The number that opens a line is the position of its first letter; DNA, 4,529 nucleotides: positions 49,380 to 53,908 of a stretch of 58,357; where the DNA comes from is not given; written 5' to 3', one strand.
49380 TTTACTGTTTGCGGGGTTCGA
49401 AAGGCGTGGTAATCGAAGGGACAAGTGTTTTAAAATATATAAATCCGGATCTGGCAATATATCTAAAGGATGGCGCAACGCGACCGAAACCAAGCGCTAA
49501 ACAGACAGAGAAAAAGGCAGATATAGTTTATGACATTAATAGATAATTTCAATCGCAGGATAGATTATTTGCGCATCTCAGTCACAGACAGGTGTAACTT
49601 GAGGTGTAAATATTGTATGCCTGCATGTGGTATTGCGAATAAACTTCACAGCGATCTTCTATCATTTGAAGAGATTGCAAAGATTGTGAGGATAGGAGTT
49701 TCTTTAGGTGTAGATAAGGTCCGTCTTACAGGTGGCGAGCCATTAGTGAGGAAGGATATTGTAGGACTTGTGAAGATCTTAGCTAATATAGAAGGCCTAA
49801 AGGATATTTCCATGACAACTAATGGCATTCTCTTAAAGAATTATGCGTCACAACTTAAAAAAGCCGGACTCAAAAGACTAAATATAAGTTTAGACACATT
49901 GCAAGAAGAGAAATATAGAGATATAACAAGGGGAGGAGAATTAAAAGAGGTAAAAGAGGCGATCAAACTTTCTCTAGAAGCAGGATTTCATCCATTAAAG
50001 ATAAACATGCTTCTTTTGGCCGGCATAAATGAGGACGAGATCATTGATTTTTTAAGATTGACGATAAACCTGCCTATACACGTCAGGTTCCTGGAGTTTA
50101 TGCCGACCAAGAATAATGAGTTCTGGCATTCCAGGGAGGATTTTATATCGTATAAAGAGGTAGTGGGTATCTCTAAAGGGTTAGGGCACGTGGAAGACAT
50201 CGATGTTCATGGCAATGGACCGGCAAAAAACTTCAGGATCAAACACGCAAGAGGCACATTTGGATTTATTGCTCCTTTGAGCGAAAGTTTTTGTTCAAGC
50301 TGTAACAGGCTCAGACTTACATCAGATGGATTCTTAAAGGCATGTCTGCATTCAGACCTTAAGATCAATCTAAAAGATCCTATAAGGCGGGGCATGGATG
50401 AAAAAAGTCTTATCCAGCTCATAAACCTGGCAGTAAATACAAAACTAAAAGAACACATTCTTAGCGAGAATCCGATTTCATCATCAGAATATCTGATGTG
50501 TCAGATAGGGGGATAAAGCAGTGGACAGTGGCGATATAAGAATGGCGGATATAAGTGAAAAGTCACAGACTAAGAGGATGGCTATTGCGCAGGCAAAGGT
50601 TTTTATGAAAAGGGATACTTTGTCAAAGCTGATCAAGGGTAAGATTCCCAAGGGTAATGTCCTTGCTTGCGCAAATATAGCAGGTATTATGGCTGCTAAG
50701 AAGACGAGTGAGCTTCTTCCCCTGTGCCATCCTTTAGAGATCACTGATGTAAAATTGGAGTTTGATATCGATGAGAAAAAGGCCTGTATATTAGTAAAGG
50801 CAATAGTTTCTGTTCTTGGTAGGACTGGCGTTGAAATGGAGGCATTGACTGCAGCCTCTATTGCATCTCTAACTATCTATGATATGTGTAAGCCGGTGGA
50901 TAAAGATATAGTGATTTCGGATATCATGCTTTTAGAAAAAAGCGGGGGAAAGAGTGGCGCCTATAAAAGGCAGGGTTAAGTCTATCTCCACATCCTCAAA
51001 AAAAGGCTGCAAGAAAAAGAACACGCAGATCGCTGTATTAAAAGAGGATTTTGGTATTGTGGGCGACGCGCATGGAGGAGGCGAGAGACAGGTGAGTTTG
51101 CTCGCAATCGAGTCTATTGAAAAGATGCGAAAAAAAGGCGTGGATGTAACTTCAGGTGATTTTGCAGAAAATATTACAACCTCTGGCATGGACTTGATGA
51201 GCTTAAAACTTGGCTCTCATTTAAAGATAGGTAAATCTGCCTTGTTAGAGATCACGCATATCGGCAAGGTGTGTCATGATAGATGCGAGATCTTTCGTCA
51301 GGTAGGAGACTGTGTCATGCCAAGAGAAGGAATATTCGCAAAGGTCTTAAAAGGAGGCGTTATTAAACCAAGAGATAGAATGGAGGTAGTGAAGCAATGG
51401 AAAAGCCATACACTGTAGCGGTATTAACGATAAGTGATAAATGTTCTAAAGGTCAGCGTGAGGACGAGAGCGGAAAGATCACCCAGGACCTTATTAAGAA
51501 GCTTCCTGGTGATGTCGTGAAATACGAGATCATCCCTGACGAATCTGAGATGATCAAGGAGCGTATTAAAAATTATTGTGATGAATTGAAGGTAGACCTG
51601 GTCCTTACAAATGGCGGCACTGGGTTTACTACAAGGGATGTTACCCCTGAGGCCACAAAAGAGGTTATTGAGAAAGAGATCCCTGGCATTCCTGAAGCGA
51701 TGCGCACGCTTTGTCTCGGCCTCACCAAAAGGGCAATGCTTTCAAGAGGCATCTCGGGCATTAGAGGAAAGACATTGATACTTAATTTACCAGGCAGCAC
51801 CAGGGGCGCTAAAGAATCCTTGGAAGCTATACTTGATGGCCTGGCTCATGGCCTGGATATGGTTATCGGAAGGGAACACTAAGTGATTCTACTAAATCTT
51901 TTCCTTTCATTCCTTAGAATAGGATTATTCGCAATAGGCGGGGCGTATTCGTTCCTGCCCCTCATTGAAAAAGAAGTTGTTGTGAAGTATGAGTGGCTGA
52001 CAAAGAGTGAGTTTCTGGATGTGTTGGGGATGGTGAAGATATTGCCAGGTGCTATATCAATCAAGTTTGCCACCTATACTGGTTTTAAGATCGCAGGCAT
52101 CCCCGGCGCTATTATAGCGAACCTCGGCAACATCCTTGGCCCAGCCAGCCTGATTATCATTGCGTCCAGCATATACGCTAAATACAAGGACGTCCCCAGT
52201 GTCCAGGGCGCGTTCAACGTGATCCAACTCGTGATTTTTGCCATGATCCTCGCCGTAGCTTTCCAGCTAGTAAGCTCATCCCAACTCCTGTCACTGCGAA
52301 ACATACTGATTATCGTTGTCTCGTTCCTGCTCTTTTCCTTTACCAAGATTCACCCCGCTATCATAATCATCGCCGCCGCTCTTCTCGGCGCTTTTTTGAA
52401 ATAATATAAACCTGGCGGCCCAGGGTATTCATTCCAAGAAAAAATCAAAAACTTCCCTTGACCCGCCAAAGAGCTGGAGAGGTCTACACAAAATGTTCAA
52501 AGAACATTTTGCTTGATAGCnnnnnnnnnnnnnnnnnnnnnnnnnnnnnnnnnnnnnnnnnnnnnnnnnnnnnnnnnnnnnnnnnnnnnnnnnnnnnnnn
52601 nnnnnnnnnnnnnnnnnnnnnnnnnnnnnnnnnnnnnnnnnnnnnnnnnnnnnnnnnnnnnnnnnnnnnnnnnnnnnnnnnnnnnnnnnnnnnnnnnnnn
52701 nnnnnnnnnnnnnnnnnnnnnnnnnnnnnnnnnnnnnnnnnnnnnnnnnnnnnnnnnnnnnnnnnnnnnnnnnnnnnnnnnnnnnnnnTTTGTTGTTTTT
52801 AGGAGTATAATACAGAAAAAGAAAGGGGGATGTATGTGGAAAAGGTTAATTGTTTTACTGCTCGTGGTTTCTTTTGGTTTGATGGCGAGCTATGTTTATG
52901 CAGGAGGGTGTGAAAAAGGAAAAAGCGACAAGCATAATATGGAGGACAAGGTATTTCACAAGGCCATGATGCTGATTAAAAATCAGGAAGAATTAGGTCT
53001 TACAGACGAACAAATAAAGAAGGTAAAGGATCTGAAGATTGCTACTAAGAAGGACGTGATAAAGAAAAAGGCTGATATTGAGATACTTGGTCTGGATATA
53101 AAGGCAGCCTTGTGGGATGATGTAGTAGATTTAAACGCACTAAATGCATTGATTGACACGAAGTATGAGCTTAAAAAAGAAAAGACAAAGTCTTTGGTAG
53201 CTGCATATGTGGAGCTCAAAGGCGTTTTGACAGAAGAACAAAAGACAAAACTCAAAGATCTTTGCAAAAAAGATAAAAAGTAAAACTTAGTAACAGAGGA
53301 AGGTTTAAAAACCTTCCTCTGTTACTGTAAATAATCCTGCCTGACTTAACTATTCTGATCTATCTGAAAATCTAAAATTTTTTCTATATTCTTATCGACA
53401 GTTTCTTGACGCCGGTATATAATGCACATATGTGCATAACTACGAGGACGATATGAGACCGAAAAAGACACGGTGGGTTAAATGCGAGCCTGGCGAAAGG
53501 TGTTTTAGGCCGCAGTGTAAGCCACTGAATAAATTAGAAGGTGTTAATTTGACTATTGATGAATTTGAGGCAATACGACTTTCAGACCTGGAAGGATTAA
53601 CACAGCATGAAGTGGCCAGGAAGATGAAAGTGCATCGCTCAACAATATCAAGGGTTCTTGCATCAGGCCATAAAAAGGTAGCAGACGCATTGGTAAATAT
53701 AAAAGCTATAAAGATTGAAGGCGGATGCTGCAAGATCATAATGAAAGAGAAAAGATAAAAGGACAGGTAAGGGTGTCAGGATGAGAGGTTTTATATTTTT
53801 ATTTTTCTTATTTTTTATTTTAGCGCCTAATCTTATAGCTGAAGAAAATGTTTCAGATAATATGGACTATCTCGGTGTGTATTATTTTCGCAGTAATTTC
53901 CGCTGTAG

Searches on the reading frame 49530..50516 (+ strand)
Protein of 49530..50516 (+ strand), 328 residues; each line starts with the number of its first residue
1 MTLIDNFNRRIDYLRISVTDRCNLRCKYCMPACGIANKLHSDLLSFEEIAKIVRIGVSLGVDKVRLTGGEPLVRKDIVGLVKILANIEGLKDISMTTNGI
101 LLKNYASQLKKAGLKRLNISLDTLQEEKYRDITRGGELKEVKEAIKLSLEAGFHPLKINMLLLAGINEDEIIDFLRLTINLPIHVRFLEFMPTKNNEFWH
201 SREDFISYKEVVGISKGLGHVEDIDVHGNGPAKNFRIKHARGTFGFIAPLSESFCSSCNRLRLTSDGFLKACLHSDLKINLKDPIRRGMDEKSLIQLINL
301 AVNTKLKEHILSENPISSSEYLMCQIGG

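Call 32: search_protein_families(library=pfam, proteins=[window:49530-50516:+], max_evalue=0.00001)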
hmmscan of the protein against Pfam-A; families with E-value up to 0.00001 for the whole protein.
window:49530-50516:+ (328 aa): 3 families
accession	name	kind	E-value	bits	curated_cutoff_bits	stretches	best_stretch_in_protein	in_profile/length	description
PF04055.27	Radical_SAM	-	3.4e-38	131.9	29.5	1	16-177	1-165/166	Radical SAM superfamily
PF06463.18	Mob_synth_C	-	2.4e-32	112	37.4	1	183-309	1-126/128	Molybdenum Cofactor Synthesis C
PF13353.11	Fer4_12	-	2.4e-06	28.3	22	1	21-133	14-125/137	4Fe-4S single cluster domain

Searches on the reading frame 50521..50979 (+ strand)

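Call 32: search_protein_families(library=pfam, proteins=[window:50521-50979:+], max_evalue=0.00001)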
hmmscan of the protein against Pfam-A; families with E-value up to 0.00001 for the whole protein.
window:50521-50979:+ (152 aa): 1 family
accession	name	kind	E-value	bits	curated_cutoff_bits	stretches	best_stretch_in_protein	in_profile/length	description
PF01967.27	MoaC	-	1.2e-54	184.5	27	1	8-143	1-136/136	MoaC family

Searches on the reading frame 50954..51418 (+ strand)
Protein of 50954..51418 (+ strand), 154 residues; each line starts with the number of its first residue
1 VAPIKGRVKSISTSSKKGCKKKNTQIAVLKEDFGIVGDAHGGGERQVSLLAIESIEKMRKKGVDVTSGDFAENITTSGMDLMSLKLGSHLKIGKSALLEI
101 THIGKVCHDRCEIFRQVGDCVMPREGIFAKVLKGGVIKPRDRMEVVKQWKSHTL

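Call 32: search_protein_families(library=pfam, proteins=[window:50954-51418:+], max_evalue=0.00001)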
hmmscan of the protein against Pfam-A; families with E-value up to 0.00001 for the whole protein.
window:50954-51418:+ (154 aa): 1 family
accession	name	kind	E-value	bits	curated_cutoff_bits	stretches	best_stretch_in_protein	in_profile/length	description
PF03473.23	MOSC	-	1.2e-09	38.7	22.7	1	38-143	3-119/120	MOSC domain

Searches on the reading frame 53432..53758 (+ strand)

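Call 33: search_protein_families(library=pfam, proteins=[window:53432-53758:+], max_evalue=0.01)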
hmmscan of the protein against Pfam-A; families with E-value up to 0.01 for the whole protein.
window:53432-53758:+ (108 aa): 15 families
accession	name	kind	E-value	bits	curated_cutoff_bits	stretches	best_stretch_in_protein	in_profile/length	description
PF02001.22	DUF134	-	1.2e-21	77.6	27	1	8-100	5-95/98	Protein of unknown function DUF134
PF04545.22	Sigma70_r4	-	8.2e-06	25.7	24.1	1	43-82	8-47/50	Sigma-70, region 4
PF13936.12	HTH_38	-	2.8e-05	24.2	27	1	40-76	5-41/44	Helix-turn-helix domain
PF13384.12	HTH_23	-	3.3e-05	24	24.6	1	45-76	8-38/50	Homeodomain-like domain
PF01381.28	HTH_3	-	5.5e-05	23.6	23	1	53-76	7-30/55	Helix-turn-helix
PF08281.18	Sigma70_r4_2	-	0.00012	22.1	25.7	1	40-73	11-44/54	Sigma-70, region 4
PF04552.19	Sigma54_DBD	-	0.00053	20.2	22.8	1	51-87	45-81/160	Sigma-54, DNA binding domain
PF12802.13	MarR_2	-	0.00069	20.2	27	1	51-78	15-43/61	MarR family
PF20432.4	Xre-like-HTH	-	0.00075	20.2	25.8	1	48-81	16-48/63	Antitoxin Xre-like helix-turn-helix domain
PF13560.12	HTH_31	-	0.00076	20.2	27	1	55-78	14-37/64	Helix-turn-helix domain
PF01047.28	MarR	-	0.00081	19.7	24.6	1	49-76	11-38/59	MarR family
PF07638.17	Sigma70_ECF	-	0.0024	18.2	21.1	1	33-85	131-181/185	ECF sigma factor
PF00356.27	LacI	-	0.0053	17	27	1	59-87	3-30/46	Bacterial regulatory proteins, lacI family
PF13551.12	HTH_29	-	0.0064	17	28.1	0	47-89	4-46/64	Winged helix-turn helix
PF04218.19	CENP-B_N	-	0.0089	16.1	21.2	0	45-77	13-44/53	CENP-B N-terminal DNA-binding domain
